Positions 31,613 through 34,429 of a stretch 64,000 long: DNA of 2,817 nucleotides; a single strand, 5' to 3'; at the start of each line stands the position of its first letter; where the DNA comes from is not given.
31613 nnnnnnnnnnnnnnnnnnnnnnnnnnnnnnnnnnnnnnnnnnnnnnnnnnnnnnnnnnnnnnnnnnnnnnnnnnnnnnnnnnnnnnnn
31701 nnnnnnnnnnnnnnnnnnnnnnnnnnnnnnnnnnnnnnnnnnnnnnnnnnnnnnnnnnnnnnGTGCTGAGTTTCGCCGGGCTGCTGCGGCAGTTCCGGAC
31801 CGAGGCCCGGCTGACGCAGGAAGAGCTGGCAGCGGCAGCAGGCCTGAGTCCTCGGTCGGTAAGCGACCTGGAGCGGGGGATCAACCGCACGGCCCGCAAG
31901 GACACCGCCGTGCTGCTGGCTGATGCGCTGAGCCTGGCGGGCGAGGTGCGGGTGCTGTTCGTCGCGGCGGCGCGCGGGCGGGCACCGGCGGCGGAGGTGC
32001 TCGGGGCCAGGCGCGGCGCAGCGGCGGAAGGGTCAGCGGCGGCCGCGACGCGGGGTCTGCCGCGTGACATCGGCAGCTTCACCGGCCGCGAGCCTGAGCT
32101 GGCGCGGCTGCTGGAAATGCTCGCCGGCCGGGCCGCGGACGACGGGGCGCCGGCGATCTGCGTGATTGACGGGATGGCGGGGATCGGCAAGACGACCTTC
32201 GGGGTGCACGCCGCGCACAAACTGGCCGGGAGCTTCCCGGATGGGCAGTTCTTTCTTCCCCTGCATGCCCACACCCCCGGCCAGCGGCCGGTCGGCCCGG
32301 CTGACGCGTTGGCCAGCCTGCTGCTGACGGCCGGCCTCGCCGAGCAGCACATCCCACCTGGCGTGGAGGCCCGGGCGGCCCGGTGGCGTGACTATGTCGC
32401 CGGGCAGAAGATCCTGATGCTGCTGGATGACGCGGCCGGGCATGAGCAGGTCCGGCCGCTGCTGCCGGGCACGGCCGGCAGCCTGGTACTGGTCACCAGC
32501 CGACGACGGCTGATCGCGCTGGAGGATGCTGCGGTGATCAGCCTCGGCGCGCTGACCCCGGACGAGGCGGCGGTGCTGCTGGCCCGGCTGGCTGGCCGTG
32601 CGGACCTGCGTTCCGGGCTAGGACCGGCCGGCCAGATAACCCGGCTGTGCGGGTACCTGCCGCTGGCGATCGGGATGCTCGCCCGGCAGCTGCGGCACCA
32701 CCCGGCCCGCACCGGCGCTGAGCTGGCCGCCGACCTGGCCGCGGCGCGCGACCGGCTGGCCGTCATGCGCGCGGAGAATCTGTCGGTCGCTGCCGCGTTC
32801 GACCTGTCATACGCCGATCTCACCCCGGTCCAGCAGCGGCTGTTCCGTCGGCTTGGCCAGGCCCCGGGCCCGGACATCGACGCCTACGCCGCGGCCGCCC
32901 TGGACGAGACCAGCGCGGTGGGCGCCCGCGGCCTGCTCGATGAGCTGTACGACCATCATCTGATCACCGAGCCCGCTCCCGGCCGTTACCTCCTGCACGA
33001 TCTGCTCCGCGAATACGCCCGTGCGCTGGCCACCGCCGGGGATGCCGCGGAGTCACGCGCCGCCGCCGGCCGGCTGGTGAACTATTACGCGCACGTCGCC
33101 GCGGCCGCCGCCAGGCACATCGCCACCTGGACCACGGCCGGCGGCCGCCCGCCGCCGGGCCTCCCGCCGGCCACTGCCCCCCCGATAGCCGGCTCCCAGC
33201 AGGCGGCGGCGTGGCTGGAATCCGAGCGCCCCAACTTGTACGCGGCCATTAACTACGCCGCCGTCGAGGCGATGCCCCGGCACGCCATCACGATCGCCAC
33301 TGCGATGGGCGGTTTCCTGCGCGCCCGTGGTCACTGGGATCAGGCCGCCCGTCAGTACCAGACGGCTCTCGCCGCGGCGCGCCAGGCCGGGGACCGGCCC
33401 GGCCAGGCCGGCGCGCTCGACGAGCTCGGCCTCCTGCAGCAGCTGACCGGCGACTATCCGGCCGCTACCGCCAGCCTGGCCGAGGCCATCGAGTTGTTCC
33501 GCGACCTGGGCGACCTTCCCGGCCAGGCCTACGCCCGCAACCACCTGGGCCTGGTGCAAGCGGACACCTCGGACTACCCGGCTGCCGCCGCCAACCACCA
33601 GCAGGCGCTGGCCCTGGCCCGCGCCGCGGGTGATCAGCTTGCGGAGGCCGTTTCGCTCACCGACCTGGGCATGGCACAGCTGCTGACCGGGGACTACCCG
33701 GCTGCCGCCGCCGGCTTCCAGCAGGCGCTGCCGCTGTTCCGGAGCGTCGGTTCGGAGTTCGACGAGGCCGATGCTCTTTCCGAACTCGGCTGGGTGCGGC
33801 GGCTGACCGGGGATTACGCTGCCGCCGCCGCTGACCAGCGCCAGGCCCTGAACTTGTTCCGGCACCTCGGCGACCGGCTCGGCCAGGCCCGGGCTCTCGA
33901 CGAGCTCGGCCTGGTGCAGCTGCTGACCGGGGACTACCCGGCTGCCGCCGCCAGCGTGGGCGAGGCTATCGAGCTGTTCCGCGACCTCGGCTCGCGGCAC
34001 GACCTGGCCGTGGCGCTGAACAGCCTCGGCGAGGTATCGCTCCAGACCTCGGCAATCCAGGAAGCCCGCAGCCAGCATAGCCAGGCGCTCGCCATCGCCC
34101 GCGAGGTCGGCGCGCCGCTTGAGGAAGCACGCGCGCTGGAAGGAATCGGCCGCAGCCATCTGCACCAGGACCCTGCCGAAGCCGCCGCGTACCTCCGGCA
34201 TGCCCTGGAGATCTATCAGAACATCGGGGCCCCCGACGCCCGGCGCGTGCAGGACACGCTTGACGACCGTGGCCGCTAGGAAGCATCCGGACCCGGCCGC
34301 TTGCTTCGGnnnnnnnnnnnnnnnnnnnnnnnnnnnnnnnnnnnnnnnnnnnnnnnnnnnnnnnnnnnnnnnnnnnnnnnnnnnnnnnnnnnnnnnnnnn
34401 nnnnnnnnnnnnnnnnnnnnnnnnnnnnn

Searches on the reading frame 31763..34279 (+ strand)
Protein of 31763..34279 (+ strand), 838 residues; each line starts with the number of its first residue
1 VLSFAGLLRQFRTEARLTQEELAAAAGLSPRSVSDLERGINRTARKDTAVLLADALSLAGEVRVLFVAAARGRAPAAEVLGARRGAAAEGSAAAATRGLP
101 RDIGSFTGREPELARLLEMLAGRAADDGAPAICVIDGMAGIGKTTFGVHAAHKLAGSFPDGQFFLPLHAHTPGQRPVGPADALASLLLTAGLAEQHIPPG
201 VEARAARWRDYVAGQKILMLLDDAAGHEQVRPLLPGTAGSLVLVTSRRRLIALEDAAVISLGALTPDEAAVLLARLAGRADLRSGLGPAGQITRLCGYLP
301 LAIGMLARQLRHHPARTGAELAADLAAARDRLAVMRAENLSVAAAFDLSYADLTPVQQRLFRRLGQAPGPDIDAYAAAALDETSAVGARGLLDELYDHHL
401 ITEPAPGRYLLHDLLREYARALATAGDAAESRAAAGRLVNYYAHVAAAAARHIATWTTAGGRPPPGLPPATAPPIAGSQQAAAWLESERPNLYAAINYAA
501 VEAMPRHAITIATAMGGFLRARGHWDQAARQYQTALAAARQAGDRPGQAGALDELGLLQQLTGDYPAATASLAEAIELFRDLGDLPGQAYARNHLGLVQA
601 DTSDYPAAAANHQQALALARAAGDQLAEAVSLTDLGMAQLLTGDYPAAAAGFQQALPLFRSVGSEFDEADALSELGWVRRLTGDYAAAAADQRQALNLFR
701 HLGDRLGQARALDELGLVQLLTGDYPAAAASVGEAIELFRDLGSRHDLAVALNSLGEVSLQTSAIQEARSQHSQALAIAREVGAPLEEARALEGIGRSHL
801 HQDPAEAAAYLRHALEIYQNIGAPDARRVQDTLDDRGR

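Call 8: search_protein_families(library=pfam, proteins=[window:31763-34279:+], max_evalue=0.01)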
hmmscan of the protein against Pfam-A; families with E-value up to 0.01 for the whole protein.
window:31763-34279:+ (838 aa): 14 families
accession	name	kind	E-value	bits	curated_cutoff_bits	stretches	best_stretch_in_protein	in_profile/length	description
PF13424.12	TPR_12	-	6.9e-36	122.7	30.1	4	589-660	3-76/77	Tetratricopeptide repeat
PF01381.28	HTH_3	-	2.6e-10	40.6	23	1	8-56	1-48/55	Helix-turn-helix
PF00931.28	NB-ARC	-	2.4e-09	37.2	23.5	1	125-313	13-208/248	NB-ARC domain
PF07719.23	TPR_2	-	2.4e-09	37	27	0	669-699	1-31/34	Tetratricopeptide repeat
PF13560.12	HTH_31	-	2.5e-09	37.8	27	1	4-63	2-61/64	Helix-turn-helix domain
PF00515.34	TPR_1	-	2.7e-08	33.7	27.8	0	630-658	2-30/34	Tetratricopeptide repeat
PF17874.7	TPR_MalT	-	6.4e-08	32.7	45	1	711-821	42-155/336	MalT-like TPR region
PF13191.12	AAA_16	-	8.4e-07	30.1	32.6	1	106-260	2-104/167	AAA ATPase domain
PF13176.12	TPR_7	-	1.7e-06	28.1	27.9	1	514-545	4-35/36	Tetratricopeptide repeat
PF13181.12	TPR_8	-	0.00017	21.9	25.7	0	669-698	1-30/34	Tetratricopeptide repeat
PF13374.12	TPR_10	-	0.00043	20.6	27.5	0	669-700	2-33/42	Tetratricopeptide repeat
PF19938.4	DUF6400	-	0.00074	19.9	27.1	1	312-367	7-58/69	Family of unknown function (DUF6400)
PF05729.18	NACHT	-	0.00077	19.8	26.7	1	133-203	3-72/167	NACHT domain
PF14938.12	SNAP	-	0.0066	16.4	25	0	520-654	46-180/282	Soluble NSF attachment protein, SNAP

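Call 9: search_protein_families(library=ncbifam, proteins=[window:31763-34279:+], max_evalue=0.01)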
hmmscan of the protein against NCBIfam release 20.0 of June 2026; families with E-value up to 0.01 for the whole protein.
window:31763-34279:+ (838 aa): 7 families
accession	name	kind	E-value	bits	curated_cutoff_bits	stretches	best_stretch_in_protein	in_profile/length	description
NF041717.1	HaaA_phane_TPR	equivalog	4.5e-200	666.9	1125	2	76-758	72-761/882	cyclophane-containing RiPP biosynthesis TPR protein HaaT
NF053617.1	SARPRegAfsRStmc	equivalog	1.5e-106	357.5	1430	2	83-644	275-831/986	SARP-family global regulator AfsR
NF040586.1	FxSxx_TPR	equivalog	6e-22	77.9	300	3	104-355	6-243/830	FxSxx-COOH system tetratricopeptide repeat protein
NF053520.1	HK_Porph_FimS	equivalog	9.2e-16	57.2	600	2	641-823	56-239/618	sensor histidine kinase FimS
TIGR03070.1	couple_hipB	subfamily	2e-08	34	71.65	1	4-41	3-40/58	type II toxin-antitoxin system Y4mF family antitoxin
NF038310.1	lysogeny_AimR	equivalog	0.004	16.2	70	0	758-826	197-264/365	AimR family lysis-lysogeny pheromone receptor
TIGR00990.1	3a0801s09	subfamily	0.0066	15.1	757.25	0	524-592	309-370/615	mitochondrial import receptor subunit TOM70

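Call 23: find_homologous_proteins(query=window:31763-34279:+, max_evalue=1e-20)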
Query window:31763-34279:+ (838 aa): 7497 proteins with E <= 1e-20 among 8000 candidates; the best 120 are listed.
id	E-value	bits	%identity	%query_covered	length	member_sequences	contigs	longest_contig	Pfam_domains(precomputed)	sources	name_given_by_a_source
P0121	0.0e+0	1767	100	100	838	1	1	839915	PF17874.8,PF00515.35,PF01381.29,PF13424.13,PF13176.13,PF13560.13,PF07719.24,PF00931.29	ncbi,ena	-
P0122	0.0e+0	1605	91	100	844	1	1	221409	PF17874.8,PF00515.35,PF01381.29,PF13424.13,PF13176.13,PF13560.13,PF07719.24,PF00931.29,PF13374.13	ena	-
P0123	0.0e+0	1565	88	100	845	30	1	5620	PF17874.8,PF00515.35,PF01381.29,PF13424.13,PF13176.13,PF14938.13,PF13560.13,PF07719.24,PF00931.29,PF13191.13,PF13374.13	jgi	jgi:tetratricopeptide (TPR) repeat protein/DNA-binding XRE family transcriptional regulator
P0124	0.0e+0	1563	89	100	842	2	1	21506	PF17874.8,PF00515.35,PF01381.29,PF13424.13,PF13176.13,PF14938.13,PF13560.13,PF07719.24,PF00931.29,PF13191.13,PF13374.13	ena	-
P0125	0.0e+0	1559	89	100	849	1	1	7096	PF00515.35,PF01381.29,PF13424.13,PF13176.13,PF13560.13,PF07719.24,PF00931.29,PF13191.13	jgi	jgi:tetratricopeptide (TPR) repeat protein/transcriptional regulator with XRE-family HTH domain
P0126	0.0e+0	1559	89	100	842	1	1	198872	PF17874.8,PF00515.35,PF01381.29,PF13424.13,PF13176.13,PF14938.13,PF13560.13,PF07719.24,PF00931.29,PF13191.13,PF13374.13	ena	-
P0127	0.0e+0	1554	88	100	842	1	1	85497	PF17874.8,PF00515.35,PF01381.29,PF13424.13,PF13176.13,PF13560.13,PF07719.24,PF00931.29,PF13191.13,PF13374.13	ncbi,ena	-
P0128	0.0e+0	1547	89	100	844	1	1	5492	PF00515.35,PF01381.29,PF13424.13,PF13176.13,PF13560.13,PF07719.24,PF00931.29,PF13191.13,PF13374.13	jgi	jgi:tetratricopeptide (TPR) repeat protein/transcriptional regulator with XRE-family HTH domain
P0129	0.0e+0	1535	87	100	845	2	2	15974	PF00515.35,PF01381.29,PF13424.13,PF13181.13,PF13560.13,PF07719.24,PF00931.29,PF13191.13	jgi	jgi:tetratricopeptide (TPR) repeat protein/DNA-binding XRE family transcriptional regulator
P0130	0.0e+0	1533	88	100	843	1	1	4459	PF17874.8,PF00515.35,PF01381.29,PF13424.13,PF13176.13,PF13560.13,PF07719.24,PF13191.13,PF13374.13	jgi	jgi:tetratricopeptide (TPR) repeat protein/transcriptional regulator with XRE-family HTH domain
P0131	0.0e+0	1530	87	100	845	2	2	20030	PF17874.8,PF00515.35,PF01381.29,PF13424.13,PF13560.13,PF07719.24,PF00931.29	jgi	jgi:tetratricopeptide (TPR) repeat protein/DNA-binding XRE family transcriptional regulator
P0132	0.0e+0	1528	88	100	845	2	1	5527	PF00515.35,PF01381.29,PF13424.13,PF13176.13,PF13560.13,PF07719.24,PF00931.29,PF13191.13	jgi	jgi:tetratricopeptide (TPR) repeat protein/transcriptional regulator with XRE-family HTH domain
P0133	0.0e+0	1516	87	100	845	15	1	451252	PF00515.35,PF01381.29,PF13424.13,PF13176.13,PF13560.13,PF07719.24,PF00931.29,PF13191.13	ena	-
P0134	0.0e+0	1446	84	100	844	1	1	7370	PF00515.35,PF01381.29,PF13424.13,PF13176.13,PF13181.13,PF13560.13,PF07719.24,PF00931.29,PF13191.13,PF13374.13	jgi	jgi:tetratricopeptide (TPR) repeat protein/transcriptional regulator with XRE-family HTH domain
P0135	0.0e+0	1442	83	100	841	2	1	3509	PF00515.35,PF01381.29,PF05729.19,PF13424.13,PF13176.13,PF13181.13,PF13560.13,PF07719.24,PF00931.29,PF13374.13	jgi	jgi:tetratricopeptide (TPR) repeat protein/transcriptional regulator with XRE-family HTH domain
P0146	0.0e+0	1398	81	100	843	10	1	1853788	PF00515.35,PF01381.29,PF05729.19,PF13424.13,PF13176.13,PF13560.13,PF07719.24,PF00931.29,PF13191.13,PF13374.13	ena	-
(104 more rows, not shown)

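Call 24: find_encoding_contigs(protein=P0122, flank=10000, max_places=2)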
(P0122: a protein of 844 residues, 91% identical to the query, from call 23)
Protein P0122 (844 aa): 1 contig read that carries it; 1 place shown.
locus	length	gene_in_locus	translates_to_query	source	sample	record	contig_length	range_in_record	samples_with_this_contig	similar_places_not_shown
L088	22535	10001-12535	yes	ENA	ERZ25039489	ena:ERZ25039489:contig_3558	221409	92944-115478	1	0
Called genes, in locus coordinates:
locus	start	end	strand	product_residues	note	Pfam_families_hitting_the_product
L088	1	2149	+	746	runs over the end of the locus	PF00589:Phage_integrase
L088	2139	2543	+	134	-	PF19776:DUF6262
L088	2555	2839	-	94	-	PF13006:Nterm_IS4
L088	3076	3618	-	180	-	-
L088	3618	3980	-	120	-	PF07291:MauE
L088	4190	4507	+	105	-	-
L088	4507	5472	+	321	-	PF00563:EAL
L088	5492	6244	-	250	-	PF00378:ECH_1, PF16113:ECH_2 (weak)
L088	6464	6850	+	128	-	PF14534:DUF4440, PF13474:SnoaL_3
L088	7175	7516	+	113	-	-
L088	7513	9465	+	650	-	-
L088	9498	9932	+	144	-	-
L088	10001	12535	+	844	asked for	PF01381:HTH_3, PF13560:HTH_31, PF17874:TPR_MalT (faint), PF00931:NB-ARC (faint), PF13176:TPR_7 (faint), PF00515:TPR_1 (faint), PF07719:TPR_2 (faint), PF13424:TPR_12, +1 more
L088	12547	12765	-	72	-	-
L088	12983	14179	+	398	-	PF00999:Na_H_Exchanger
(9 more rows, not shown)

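Call 25: find_encoding_contigs(protein=P0126, flank=10000, max_places=2)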
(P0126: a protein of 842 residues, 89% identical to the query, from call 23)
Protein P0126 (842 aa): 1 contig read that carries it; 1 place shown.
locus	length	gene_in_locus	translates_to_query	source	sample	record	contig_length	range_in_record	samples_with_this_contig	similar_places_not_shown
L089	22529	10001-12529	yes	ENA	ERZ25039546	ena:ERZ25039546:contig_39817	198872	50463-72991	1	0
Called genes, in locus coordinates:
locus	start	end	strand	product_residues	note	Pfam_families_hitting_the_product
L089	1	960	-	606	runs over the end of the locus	PF01433:Peptidase_M1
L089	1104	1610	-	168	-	PF01243:PNPOx_N, PF12900:Pyridox_ox_2 (weak)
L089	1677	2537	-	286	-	PF04672:Methyltransf_19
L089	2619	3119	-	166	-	PF06445:GyrI-like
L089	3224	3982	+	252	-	PF00005:ABC_tran (weak), PF02463:SMC_N (faint), PF13175:AAA_15 (faint), PF13476:AAA_23 (weak), PF13304:AAA_21 (weak)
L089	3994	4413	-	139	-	PF01850:PIN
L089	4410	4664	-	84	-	PF02604:PhdYeFM_antitox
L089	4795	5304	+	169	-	PF01292:Ni_hydr_CYTB (weak), PF14358:DUF4405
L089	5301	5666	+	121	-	-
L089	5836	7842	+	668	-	PF00425:Chorismate_bind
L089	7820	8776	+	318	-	PF01063:Aminotran_4 (weak), PF00117:GATase, PF07722:Peptidase_C26 (faint)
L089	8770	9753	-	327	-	PF00892:EamA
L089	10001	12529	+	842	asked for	PF01381:HTH_3, PF13560:HTH_31, PF00931:NB-ARC (weak), PF13191:AAA_16, PF13176:TPR_7 (faint), PF07719:TPR_2 (faint), PF13424:TPR_12, PF13424:TPR_12, +4 more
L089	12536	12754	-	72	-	-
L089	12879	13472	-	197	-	PF13302:Acetyltransf_3, PF13420:Acetyltransf_4 (weak), PF00583:Acetyltransf_1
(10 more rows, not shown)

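Call 26: find_encoding_contigs(protein=P0133, flank=10000, max_places=2)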
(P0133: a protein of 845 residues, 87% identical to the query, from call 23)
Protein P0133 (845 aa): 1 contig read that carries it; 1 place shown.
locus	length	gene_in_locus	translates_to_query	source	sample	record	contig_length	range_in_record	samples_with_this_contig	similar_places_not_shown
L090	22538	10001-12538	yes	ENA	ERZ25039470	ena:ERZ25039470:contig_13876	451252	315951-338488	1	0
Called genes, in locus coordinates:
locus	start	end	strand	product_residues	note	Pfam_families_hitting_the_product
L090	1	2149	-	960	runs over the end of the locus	PF00754:F5_F8_type_C, PF22633:F5_F8_type_C_2, PF00754:F5_F8_type_C, PF22633:F5_F8_type_C_2, PF05345:He_PIG, PF27525:LAM55_pectate-like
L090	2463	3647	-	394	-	PF01433:Peptidase_M1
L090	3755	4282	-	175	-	-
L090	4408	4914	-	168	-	PF01243:PNPOx_N, PF12900:Pyridox_ox_2 (weak)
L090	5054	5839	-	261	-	PF04672:Methyltransf_19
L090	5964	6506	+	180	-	PF07883:Cupin_2, PF02311:AraC_binding (weak)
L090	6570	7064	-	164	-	PF06445:GyrI-like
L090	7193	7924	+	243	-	PF00005:ABC_tran, PF02463:SMC_N (faint), PF13175:AAA_15 (faint), PF13476:AAA_23 (weak), PF13304:AAA_21 (weak)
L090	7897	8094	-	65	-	-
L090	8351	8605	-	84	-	PF02604:PhdYeFM_antitox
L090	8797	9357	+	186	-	PF01292:Ni_hydr_CYTB (weak), PF14358:DUF4405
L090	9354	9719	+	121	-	-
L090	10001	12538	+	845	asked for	PF01381:HTH_3, PF13560:HTH_31, PF00931:NB-ARC (weak), PF13191:AAA_16 (weak), PF07719:TPR_2 (faint), PF00515:TPR_1 (faint), PF13176:TPR_7 (faint), PF13424:TPR_12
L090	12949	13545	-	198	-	PF13302:Acetyltransf_3, PF00583:Acetyltransf_1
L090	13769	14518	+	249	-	PF12146:Hydrolase_4 (faint)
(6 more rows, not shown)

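Call 37: search_protein_families(library=padloc, proteins=[window:31763-34279:+], max_evalue=0.01)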
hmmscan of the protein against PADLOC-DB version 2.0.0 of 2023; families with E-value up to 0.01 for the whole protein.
window:31763-34279:+ (838 aa): 6 families
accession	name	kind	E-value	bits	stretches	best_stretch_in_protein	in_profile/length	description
PDLC01169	TPR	-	8.1e-24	82.4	4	592-661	112-181/252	TPR repeats containing protein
PDLC04142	capH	-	1.3e-05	24.2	1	4-65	7-65/103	capH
PDLC02926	HTH_VI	-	0.00018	19.7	1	7-40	5-38/92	-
PDLC03949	RmrA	-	0.0019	15.2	1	11-58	10-56/363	-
PDLC03664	Control_protein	-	0.009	14.4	0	3-56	13-65/74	control protein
PDLC03665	Control_protein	-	0.009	14.3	0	2-39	7-45/77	control protein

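Call 58: find_encoding_contigs(protein=P0121, flank=10000, max_places=2)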
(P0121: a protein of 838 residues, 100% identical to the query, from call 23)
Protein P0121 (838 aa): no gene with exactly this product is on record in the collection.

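Call 63: find_encoding_contigs(protein=P0146, flank=6000, max_places=3)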
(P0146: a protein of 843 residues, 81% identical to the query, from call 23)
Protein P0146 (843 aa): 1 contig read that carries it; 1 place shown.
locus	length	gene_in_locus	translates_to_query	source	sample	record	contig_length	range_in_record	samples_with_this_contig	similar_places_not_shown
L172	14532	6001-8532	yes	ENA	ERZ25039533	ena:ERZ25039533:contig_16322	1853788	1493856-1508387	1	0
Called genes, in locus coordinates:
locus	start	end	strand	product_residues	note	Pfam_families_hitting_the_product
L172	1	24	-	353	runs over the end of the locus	PF00126:HTH_1, PF03466:LysR_substrate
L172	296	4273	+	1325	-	PF00270:DEAD, PF13245:AAA_19 (faint), PF13401:AAA_22 (faint), PF00271:Helicase_C, PF21010:HA2_C, PF07717:OB_NTP_bind, PF11898:DUF3418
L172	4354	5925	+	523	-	PF00270:DEAD, PF00271:Helicase_C, PF16124:RecQ_Zn_bind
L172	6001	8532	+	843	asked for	PF01381:HTH_3, PF13560:HTH_31, PF13374:TPR_10 (faint), PF00931:NB-ARC (faint), PF13191:AAA_16, PF05729:NACHT (faint), PF13176:TPR_7 (faint), PF13424:TPR_12, +2 more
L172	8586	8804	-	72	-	-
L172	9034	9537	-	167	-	PF18029:Glyoxalase_6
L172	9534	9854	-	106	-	PF13581:HATPase_c_2 (weak), PF02518:HATPase_c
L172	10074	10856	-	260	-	PF00106:adh_short, PF08659:KR (faint), PF13561:adh_short_C2, PF23441:SDR (weak)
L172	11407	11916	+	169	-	-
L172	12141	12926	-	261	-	PF03476:MOSC_N, PF03473:MOSC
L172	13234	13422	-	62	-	-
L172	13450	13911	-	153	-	PF01243:PNPOx_N, PF12900:Pyridox_ox_2 (weak)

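Call 67: search_protein_families(library=pfam, proteins=[L172:8586-8804:-], max_evalue=0.01)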
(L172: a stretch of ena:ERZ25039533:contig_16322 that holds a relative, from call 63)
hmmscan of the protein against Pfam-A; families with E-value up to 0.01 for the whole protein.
L172:8586-8804:- (72 aa): 0 families
